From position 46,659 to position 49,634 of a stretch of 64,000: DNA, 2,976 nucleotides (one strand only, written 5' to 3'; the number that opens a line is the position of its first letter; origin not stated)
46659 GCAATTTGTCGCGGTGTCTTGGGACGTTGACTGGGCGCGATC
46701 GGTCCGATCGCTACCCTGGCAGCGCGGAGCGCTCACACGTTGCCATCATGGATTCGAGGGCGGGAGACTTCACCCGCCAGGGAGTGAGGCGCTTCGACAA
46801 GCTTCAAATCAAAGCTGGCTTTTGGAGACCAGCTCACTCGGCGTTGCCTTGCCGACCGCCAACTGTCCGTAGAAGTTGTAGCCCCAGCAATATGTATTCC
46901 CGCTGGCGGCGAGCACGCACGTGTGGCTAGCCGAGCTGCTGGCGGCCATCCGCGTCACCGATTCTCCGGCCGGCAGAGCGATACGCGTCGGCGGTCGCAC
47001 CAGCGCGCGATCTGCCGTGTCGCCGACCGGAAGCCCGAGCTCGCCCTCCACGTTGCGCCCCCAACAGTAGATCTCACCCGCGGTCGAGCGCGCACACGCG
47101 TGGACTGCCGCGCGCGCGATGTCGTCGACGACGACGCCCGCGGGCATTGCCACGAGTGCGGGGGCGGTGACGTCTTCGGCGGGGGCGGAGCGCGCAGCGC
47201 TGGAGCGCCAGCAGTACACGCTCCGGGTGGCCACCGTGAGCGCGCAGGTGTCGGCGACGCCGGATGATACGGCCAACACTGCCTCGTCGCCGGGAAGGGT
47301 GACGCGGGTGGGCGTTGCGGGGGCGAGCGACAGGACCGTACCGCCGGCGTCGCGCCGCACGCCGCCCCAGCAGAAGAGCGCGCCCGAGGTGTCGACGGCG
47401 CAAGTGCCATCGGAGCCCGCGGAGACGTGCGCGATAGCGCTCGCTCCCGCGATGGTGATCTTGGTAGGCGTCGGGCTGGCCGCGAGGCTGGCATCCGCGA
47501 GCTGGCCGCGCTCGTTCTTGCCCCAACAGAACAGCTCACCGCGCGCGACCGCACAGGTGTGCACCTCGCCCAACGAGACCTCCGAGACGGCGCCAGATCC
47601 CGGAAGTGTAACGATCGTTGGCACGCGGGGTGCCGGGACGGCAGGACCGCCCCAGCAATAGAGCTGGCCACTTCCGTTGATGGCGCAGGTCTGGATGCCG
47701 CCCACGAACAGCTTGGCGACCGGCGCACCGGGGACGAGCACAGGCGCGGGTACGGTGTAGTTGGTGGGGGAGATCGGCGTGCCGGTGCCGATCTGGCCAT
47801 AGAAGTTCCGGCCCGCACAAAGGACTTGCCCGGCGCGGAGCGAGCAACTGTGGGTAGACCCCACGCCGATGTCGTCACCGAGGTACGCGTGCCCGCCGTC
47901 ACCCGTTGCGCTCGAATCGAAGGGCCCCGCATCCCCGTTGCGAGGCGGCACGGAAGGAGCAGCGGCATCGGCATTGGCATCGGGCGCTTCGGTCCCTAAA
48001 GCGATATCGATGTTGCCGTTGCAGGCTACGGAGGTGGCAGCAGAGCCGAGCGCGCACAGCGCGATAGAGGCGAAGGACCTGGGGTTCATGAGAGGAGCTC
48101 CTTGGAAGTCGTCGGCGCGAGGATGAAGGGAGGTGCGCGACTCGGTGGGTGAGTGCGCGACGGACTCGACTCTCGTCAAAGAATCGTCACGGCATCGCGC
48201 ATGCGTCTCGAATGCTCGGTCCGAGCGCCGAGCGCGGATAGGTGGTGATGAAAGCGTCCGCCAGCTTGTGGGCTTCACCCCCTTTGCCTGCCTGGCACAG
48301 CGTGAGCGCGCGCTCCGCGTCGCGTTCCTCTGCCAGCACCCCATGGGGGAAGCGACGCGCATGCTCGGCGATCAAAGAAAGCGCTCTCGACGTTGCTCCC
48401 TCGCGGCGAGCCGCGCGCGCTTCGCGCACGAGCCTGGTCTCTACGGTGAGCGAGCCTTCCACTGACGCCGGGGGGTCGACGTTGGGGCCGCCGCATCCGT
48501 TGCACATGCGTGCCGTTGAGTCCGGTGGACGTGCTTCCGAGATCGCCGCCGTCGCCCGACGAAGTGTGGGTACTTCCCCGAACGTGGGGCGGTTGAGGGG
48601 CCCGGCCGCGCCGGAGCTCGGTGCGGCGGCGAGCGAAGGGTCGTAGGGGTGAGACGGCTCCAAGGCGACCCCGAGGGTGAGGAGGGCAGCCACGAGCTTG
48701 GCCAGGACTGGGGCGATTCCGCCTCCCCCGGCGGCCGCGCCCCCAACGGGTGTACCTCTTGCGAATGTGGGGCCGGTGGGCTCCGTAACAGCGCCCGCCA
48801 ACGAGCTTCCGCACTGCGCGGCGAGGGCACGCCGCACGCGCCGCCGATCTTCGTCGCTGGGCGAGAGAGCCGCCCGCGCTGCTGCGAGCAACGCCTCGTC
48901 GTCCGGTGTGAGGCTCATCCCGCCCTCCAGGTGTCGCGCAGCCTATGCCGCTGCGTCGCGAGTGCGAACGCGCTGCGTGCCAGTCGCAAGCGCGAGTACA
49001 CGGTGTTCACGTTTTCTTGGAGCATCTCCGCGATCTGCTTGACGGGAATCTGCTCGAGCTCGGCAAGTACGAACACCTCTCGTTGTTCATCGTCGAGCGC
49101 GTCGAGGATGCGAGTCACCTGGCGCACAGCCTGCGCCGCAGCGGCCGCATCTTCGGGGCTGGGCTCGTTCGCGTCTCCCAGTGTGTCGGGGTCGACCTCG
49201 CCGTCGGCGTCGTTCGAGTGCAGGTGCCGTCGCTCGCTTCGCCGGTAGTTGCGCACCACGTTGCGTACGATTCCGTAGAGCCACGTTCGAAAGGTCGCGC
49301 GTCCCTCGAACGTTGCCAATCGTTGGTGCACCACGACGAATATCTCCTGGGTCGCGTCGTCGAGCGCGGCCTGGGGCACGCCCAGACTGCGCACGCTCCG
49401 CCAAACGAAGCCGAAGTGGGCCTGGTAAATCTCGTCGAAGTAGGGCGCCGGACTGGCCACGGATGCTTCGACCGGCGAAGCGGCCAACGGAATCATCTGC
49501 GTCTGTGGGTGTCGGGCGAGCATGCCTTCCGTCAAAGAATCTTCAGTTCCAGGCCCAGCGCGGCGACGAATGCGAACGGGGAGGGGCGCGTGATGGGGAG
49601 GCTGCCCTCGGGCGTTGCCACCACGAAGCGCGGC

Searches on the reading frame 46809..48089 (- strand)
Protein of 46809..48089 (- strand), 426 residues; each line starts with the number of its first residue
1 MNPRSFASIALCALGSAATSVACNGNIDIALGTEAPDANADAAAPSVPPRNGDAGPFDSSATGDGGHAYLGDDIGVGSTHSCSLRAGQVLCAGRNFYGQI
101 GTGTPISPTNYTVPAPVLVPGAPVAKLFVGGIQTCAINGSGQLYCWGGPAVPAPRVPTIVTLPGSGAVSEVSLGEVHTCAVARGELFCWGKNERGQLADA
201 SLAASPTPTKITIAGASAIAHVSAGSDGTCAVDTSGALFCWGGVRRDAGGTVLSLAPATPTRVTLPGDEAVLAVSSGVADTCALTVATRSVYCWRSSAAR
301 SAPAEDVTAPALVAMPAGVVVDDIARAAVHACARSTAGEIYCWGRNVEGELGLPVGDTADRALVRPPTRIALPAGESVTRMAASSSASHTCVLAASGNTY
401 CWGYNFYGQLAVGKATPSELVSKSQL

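Call 49: search_protein_families(library=pfam, proteins=[window:46809-48089:-], max_evalue=0.01)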
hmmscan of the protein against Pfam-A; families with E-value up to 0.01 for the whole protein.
window:46809-48089:- (426 aa): 4 families
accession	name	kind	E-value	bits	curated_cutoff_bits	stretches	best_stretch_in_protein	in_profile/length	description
PF25390.1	WD40_RLD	-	1.7e-45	156.4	150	2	157-416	22-284/363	RCC1-like domain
PF13540.12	RCC1_2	-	2.5e-30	103.9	22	5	384-409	5-30/30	Regulator of chromosome condensation (RCC1) repeat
PF00415.24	RCC1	-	3.1e-29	101.7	21.7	3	184-232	2-50/50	Regulator of chromosome condensation (RCC1) repeat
PF25384.1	Alsin_RLD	-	2.2e-06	27.7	100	0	321-399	277-352/405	Alsin RCC1-like domain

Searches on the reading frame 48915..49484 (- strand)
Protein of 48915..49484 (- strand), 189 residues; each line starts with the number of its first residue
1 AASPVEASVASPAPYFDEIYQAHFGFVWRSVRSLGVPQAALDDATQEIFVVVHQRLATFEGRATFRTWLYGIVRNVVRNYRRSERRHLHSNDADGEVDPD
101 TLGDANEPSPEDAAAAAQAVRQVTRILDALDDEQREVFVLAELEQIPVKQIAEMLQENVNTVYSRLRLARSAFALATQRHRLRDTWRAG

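Call 49: search_protein_families(library=pfam, proteins=[window:48915-49484:-], max_evalue=0.01)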
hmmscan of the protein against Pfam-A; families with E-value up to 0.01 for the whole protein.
window:48915-49484:- (189 aa): 5 families
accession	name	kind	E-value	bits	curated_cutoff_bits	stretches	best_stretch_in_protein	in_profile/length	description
PF04542.20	Sigma70_r2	-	6.5e-13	48.7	24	1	19-86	1-70/71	Sigma-70 region 2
PF08281.18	Sigma70_r4_2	-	2.4e-12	46.7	25.7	1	122-171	3-52/54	Sigma-70, region 4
PF04545.22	Sigma70_r4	-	5.9e-05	23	24.1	1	127-169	2-44/50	Sigma-70, region 4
PF07638.17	Sigma70_ECF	-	0.00011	22.6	21.1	1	51-173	61-179/185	ECF sigma factor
PF06056.18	Terminase_5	-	0.0063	16.9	20.3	0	147-164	15-32/58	Putative ATPase subunit of terminase (gpP-like)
